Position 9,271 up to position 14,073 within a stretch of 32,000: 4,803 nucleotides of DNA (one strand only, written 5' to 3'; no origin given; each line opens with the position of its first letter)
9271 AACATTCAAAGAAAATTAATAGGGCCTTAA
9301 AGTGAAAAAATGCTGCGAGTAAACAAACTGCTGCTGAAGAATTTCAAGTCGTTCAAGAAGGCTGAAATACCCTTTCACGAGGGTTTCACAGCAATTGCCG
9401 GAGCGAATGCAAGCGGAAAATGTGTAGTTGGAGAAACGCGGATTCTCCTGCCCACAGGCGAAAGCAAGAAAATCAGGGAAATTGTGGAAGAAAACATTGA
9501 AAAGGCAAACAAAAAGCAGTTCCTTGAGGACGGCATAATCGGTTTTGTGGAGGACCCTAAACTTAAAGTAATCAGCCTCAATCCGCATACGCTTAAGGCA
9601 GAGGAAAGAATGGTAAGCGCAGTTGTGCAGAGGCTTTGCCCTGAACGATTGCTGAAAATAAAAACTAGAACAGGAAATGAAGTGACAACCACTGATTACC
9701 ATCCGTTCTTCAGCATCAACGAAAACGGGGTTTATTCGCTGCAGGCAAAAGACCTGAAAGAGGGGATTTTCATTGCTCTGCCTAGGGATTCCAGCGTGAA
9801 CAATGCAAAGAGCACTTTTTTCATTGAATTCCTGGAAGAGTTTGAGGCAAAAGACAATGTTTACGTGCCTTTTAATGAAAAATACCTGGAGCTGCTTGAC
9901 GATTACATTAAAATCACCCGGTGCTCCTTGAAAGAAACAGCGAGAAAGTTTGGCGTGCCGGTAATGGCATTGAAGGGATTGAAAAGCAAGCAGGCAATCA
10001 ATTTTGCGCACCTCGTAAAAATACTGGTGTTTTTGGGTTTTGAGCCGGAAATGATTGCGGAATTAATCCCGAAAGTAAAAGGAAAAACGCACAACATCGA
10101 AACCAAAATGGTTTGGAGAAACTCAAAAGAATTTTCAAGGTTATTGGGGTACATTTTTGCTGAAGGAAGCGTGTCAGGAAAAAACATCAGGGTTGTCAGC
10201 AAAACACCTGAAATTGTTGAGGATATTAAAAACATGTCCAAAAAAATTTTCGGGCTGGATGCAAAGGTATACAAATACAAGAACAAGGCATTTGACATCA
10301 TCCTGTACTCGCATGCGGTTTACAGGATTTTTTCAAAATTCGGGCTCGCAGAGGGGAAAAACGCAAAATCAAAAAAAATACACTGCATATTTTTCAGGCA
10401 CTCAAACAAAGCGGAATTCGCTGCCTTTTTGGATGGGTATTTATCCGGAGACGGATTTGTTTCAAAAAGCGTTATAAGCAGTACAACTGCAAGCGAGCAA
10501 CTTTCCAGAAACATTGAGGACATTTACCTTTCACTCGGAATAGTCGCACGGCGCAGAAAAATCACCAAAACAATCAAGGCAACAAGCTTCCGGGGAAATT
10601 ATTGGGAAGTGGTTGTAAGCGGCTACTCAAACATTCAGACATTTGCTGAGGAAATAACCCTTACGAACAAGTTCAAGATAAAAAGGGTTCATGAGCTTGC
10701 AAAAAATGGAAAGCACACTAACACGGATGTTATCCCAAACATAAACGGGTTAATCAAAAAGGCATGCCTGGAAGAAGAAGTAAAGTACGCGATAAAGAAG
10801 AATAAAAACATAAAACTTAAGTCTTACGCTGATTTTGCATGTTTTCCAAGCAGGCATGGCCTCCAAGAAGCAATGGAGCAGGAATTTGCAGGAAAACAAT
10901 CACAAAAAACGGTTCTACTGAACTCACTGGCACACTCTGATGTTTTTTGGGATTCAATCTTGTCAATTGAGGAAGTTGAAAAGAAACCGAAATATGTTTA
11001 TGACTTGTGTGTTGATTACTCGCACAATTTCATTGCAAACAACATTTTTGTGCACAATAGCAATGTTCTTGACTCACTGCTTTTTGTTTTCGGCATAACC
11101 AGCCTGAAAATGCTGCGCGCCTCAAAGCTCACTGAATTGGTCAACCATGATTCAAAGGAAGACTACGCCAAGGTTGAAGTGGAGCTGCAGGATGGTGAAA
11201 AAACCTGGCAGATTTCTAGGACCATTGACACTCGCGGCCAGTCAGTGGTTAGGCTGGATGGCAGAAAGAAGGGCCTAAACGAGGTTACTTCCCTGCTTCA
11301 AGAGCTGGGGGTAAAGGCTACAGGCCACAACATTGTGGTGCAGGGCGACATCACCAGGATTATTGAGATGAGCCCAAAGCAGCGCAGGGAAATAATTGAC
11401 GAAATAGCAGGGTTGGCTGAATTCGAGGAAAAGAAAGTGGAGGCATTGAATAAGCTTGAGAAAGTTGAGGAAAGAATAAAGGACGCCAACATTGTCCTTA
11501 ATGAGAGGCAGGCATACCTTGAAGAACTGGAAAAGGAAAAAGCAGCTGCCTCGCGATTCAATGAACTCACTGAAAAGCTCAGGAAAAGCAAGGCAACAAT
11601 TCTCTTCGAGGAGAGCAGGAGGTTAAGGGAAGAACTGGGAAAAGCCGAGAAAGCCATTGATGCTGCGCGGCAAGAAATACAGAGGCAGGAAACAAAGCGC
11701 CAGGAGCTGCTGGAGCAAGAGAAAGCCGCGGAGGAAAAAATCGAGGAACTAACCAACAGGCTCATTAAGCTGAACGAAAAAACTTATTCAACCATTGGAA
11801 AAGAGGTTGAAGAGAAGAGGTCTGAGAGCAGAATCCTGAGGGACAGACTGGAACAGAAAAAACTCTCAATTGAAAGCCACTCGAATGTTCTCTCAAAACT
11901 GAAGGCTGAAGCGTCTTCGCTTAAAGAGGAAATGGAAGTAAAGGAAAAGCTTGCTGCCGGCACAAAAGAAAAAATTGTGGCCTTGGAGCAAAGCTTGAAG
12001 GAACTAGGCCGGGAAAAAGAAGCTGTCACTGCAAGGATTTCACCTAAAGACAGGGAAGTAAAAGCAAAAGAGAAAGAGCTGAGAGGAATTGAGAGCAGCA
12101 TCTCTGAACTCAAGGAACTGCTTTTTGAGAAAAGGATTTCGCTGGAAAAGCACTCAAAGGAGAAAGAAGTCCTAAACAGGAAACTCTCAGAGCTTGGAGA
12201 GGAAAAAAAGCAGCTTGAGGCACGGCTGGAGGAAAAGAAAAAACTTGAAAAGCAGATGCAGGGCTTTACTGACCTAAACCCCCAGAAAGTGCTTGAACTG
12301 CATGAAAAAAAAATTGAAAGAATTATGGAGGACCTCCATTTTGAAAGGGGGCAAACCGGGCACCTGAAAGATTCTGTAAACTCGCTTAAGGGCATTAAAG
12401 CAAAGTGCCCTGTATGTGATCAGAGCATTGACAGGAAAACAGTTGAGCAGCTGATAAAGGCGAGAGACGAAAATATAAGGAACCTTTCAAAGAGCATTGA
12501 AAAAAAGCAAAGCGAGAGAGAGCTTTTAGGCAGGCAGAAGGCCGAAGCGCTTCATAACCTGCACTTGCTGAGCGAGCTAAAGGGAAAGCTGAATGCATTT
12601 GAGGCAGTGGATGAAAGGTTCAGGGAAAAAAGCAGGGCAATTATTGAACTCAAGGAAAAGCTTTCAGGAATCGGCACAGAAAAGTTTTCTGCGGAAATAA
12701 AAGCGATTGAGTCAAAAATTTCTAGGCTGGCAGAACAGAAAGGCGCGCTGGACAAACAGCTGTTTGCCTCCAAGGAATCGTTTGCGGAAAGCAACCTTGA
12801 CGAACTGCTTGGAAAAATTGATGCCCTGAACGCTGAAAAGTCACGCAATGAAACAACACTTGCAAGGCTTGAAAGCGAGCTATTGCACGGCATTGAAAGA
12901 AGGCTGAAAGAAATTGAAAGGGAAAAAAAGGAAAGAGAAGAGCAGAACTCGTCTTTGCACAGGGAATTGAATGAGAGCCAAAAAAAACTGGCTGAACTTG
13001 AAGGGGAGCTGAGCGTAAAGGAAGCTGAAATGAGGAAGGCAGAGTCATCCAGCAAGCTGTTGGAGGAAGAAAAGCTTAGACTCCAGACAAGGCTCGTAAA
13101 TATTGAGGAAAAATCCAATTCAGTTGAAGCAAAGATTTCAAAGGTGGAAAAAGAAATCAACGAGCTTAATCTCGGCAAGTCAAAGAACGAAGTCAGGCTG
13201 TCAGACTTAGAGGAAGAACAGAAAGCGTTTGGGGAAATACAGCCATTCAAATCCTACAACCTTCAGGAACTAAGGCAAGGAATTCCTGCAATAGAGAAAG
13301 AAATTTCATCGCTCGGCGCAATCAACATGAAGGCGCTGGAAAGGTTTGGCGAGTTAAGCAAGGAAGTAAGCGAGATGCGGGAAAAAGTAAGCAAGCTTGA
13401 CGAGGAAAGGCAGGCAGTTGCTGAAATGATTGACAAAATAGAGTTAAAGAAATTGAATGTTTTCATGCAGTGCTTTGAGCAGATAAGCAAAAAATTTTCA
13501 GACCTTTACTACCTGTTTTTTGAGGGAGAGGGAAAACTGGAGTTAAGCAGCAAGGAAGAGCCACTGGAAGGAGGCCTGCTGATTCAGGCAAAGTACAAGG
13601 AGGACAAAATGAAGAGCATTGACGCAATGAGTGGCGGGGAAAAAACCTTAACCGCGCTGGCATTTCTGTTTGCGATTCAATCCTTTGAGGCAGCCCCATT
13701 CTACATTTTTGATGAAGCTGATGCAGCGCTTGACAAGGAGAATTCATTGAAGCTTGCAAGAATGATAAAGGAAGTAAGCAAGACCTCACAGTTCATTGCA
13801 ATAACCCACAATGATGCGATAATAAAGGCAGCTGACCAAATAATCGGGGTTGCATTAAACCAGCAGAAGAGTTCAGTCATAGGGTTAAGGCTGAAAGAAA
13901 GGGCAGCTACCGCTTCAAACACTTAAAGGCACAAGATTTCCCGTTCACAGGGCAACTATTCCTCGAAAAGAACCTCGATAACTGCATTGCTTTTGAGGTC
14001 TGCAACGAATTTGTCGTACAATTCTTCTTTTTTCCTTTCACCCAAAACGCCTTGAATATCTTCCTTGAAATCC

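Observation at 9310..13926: SMC-type ATPase heads joined by a Rad50-type CxxC zinc hook instead of a hinge domain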

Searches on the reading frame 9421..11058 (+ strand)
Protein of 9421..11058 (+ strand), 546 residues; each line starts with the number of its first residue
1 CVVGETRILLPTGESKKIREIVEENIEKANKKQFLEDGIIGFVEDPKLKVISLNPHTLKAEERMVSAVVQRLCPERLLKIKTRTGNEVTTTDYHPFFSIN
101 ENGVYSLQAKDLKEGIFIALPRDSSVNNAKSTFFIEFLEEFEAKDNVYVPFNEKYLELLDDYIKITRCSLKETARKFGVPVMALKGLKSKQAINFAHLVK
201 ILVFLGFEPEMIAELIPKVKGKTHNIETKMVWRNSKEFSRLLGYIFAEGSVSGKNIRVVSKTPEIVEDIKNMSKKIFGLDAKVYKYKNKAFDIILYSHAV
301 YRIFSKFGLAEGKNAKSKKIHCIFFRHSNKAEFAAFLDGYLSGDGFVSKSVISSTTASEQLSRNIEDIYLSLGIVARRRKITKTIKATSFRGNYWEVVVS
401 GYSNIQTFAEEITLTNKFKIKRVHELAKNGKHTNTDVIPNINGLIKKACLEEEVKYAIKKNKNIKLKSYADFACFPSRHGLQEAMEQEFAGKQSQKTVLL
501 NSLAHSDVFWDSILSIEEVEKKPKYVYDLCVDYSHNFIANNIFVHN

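Call 4: search_protein_families(library=pfam, max_evalue=1, proteins=[window:9421-11058:+])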
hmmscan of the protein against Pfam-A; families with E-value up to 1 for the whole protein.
seq(546 aa): 4 families
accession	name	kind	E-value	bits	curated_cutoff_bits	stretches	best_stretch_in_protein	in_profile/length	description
PF14890.11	Intein_splicing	-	5.6e-28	98.1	35.8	1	9-546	2-155/155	Intein splicing domain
PF14528.11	LAGLIDADG_3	-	6.8e-19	68.4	22.5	2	334-412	4-81/82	LAGLIDADG-like domain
PF16371.11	MetallophosN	-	0.049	14.3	35.6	1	87-138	12-66/77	N terminal of Calcineurin-like phosphoesterase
PF13044.11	Fusion_F0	-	0.1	11.7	25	1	320-417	269-366/436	Fusion glycoprotein F0, Isavirus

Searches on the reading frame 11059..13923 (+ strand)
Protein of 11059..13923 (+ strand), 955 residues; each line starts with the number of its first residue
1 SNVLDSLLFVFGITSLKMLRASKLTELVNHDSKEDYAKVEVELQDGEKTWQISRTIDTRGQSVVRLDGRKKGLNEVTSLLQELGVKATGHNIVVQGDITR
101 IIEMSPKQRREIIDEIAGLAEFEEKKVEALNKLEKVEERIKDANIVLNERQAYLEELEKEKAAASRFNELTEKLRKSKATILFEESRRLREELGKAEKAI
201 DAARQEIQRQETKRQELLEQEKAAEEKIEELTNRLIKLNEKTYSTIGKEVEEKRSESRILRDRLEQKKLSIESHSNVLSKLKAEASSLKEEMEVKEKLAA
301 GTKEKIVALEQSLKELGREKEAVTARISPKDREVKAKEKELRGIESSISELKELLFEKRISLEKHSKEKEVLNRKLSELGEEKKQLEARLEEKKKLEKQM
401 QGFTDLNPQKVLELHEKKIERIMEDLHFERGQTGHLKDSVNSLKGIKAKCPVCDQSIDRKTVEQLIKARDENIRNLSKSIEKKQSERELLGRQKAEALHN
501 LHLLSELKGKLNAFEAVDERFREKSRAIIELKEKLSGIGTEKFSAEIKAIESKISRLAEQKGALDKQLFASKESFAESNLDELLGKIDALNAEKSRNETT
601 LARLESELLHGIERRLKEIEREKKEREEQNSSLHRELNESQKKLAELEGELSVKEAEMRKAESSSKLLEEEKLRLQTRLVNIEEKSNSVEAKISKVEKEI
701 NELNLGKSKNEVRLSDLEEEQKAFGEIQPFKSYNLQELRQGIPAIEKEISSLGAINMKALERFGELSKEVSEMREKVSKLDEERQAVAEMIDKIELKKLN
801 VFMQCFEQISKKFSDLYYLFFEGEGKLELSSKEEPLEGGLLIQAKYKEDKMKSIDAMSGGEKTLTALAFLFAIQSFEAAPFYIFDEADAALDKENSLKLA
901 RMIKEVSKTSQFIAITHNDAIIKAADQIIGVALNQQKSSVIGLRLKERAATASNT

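Call 45: find_related_loci(query=A2, collection=genome_contigs, flank=10000)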
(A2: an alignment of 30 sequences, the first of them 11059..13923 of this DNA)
Query A2 (955 aa) in genome_contigs; peptide patterns used: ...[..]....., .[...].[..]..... (x = any residue, [..] = any of these).
600 stretches matched a pattern (row limit reached: there are more); 312 encode a relative of the query (tblastn E <= 1e-3); the best 80 are kept; 80 distinct loci.
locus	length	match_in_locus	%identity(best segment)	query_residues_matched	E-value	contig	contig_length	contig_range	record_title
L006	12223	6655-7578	50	647-954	2e-85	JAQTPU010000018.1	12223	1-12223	MAG: Candidatus ainarchaeum sp. isolate STB_123 NODE_13093_length_12223_cov_2.986772_Sandtown_B, whole genome shotgun se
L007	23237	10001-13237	35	1-947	6e-52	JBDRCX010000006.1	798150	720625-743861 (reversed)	MAG: Candidatus Micrarchaeota archaeon isolate MEGAHIT-group-1.22 k141_4153033, whole genome shotgun sequence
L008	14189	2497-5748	32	1-945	1e-48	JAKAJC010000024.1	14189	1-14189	MAG: Candidatus Micrarchaeota archaeon isolate WY3.bin72 NODE_7564_length_14189_cov_3.272507, whole genome shotgun seque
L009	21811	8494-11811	36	1-947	3e-46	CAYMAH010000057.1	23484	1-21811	MAG TPA_asm: Candidatus Micrarchaeota archaeon isolate SRP271791_co1_141 genome assembly, contig: k141_301568, whole gen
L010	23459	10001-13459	30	1-954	2e-46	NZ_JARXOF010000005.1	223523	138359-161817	Halobacterium rubrum strain R9-3 Scaffold5, whole genome shotgun sequence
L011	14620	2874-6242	32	1-944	7e-46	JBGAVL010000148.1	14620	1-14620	MAG: Candidatus Obscuribacteraceae bacterium isolate MAG_AAO_AS.36 AAOAS-36_NODE_148_length_14620_cov_4.047377, whole ge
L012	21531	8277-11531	36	1-943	4e-52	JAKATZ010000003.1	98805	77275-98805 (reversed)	MAG: Candidatus Micrarchaeota archaeon isolate YP3.bin123 NODE_247_length_98805_cov_2.34391, whole genome shotgun sequen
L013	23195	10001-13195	31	1-953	2e-44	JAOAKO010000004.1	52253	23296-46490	MAG: Candidatus Micrarchaeota archaeon isolate SKW71 NODE_4_length_52253_cov_9.597424, whole genome shotgun sequence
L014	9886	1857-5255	37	1-947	9e-44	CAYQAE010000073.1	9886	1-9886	MAG TPA_asm: uncultured archaeon isolate SRP141376_co1_232 genome assembly, contig: NODE_12488_length_9886_cov_3.850473,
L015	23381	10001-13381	31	1-947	3e-43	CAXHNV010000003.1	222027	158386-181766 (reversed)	MAG: uncultured Gastranaerophilales bacterium isolate ena-SAMPLE-TAB-22-03-2024-10:43:23:849-115538 genome assembly, con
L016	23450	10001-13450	29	1-951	1e-42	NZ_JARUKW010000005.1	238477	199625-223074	Natronococcus sp. A-GB1 5, whole genome shotgun sequence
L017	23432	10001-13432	29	1-945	8e-43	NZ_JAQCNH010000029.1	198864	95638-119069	MAG: Halorientalis sp. isolate LUM.68 k149_648121, whole genome shotgun sequence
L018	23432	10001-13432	32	1-945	2e-42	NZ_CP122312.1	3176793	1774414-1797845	Halospeciosus flavus strain XZGYJ-43 chromosome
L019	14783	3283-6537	33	1-945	2e-42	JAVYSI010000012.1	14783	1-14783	MAG: Methanothrix sp. isolate DRTY-16_202007_bins_8 DRTY-16_202007_bins_8_scaffold_12, whole genome shotgun sequence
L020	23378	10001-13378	36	1-947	2e-41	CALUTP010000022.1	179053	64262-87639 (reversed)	MAG: Candidatus Gastranaerophilales bacterium isolate E02__bin124 genome assembly, contig: E02__k127_1564650, whole geno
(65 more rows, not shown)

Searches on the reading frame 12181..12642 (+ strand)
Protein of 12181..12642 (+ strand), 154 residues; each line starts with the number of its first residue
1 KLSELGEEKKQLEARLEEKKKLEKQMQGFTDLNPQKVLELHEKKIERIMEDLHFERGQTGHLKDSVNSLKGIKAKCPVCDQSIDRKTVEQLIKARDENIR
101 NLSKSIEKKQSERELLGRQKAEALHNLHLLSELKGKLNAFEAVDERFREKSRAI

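Call 29: search_protein_families(library=pfam, alignment_id=A1, max_evalue=0.01)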
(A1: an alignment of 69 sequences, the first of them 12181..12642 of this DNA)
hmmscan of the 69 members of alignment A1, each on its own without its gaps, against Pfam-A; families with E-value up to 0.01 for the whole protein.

A. member 1, window:12181-12642:+ (154 aa): 1 family
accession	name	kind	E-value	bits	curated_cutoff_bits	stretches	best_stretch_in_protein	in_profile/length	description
PF04423.19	Rad50_zn_hook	-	5.4e-05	23.4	24.3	1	57-103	3-49/52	Rad50 zinc hook motif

B. families by the number of members that match (of 69 scanned): 34 families (the first 25 are shown)
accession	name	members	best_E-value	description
PF04423.19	Rad50_zn_hook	56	4.6e-07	Rad50 zinc hook motif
PF16888.10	YwqH-like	3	3.8e-05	YwqH-like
PF22216.1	Sas-6_C_CC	3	0.00046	Spindle assembly abnormal protein 6 homolog, C-terminal coiled coil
PF13166.12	AAA_13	3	0.002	AAA domain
PF23545.1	Zn_ribbon_HMPTM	2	0.00013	HMPTM N-terminal zinc ribbon domain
PF16043.11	DUF4795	2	0.00025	Domain of unknown function (DUF4795)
PF10046.14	BLOC1_2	2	0.00033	Biogenesis of lysosome-related organelles complex-1 subunit 2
PF05531.17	NPV_P10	2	0.00045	Nucleopolyhedrovirus P10 protein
PF02465.23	FliD_N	2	0.003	Flagellar hook-associated protein 2 N-terminus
PF23991.1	DUF7310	2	0.0038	Coiled-coil region of unknown function (DUF7310)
PF05622.17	HOOK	1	6.6e-05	HOOK protein coiled-coil region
PF10288.14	CTU2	1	0.00022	Cytoplasmic tRNA 2-thiolation protein 2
PF09969.14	DUF2203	1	0.00024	Uncharacterized conserved protein (DUF2203)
PF19074.5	DUF5770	1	0.00025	Family of unknown function (DUF5770)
PF15960.10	DUF4763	1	0.00027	Domain of unknown function (DUF4763)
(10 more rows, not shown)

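Call 34: predict_structure(alignment_id=A1)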
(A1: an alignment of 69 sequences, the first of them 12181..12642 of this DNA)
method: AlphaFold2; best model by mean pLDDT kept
length: 154 residues; sequences in the alignment: 69
mean_pLDDT: 95.9   pTM: 0.78
mean pLDDT of the five models: 95.9, 95.9, 95.4, 94.0, 92.2
residues with pLDDT >= 90: 142; 70-90: 12; 50-70: 0; < 50: 0
segments of 3 or more residues with pLDDT < 50: none
pLDDT, mean of each block of 10 residues (from residue 1): 96 97 96 97 98 98 97 84 92 98 98 98 98 96 95 95
secondary structure, 60 per line:
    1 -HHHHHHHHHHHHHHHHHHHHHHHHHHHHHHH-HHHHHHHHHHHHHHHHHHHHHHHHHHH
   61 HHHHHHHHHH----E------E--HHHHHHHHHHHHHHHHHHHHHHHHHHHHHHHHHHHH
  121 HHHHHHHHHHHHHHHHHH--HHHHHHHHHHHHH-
elements in order: H2-32 H34-70 H85-138 H141-153

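Call 37: fold_search(model_id=the predicted structure, library=pdb)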
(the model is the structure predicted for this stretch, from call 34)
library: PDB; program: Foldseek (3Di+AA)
matches with E <= 10: 618; with E <= 0.001: 0
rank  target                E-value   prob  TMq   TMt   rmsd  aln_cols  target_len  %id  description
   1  5gox_A                1.6e-02  1.00  0.49  0.43   6.9       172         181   18  Eukaryotic Rad50 Functions as A Rod-shaped Dimer (released 2017-02-01)
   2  1l8d_A                1.9e-02  1.00  0.42  0.58   5.6       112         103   21  Rad50 coiled-coil Zn hook (released 2002-08-28)
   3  1l8d_B                2.9e-02  1.00  0.51  0.74   4.0       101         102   20  Rad50 coiled-coil Zn hook (released 2002-08-28)
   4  4tko                  3.8e-02  1.00  0.50  0.29   6.6       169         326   21  Structure of the periplasmic adaptor protein EmrA (released 2014-07-09)
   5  5f4y_A                7.3e-02  0.75  0.29  0.27  25.0       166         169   12  Structure of the SD2 domain of Human Shroom2 (released 2016-10-19)
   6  8to0_I                1.4e-01  0.98  0.49  0.37   5.6       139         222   13  48-nm repeating structure of doublets from mouse sperm flagella (released 2023-11-01)
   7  8j07_8A               1.4e-01  0.90  0.40  0.33   7.1       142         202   13  96nm repeat of human respiratory doublet microtubule and associated axonemal complexes (released 2023-07-26)
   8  9fqr_E5               1.6e-01  0.87  0.39  0.39   7.3       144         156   12  96-nm repeat of axonemal doublet microtubules from bovine sperm (released 2025-03-26)
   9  4cgk_B                1.7e-01  0.66  0.34  0.20   9.7       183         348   11  Crystal structure of the essential protein PcsB from Streptococcus pneumoniae (released 2014-05-21)
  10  4cgk_A                1.8e-01  0.66  0.35  0.20   9.5       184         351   12  Crystal structure of the essential protein PcsB from Streptococcus pneumoniae (released 2014-05-21)
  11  8i4v_A                1.9e-01  0.82  0.38  0.26   7.3       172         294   14  Cryo-EM structure of 5-subunit Smc5/6 arm region (released 2024-06-26)
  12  6zff_A                2.0e-01  0.95  0.42  0.48   5.9       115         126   20  Pyrococcus furiosus Rad50 coiled coils in rod configuration (released 2020-07-08)
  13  8otz_EQ               2.0e-01  0.85  0.36  0.31   7.1       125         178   12  48-nm repeat of the native axonemal doublet microtubule from bovine sperm (released 2023-11-22)
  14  3na7                  2.0e-01  0.75  0.36  0.26   9.2       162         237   13  2.2 Angstrom Structure of the HP0958 Protein from Helicobacter pylori CCUG 17874 (released 2010-09-22)
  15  9cpb_6D               2.1e-01  0.85  0.37  0.44   5.9       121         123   14  Atomic model of bovine Fallopian tube cilia doublet microtubule (48-nm periodicity) (released 2024-10-30)
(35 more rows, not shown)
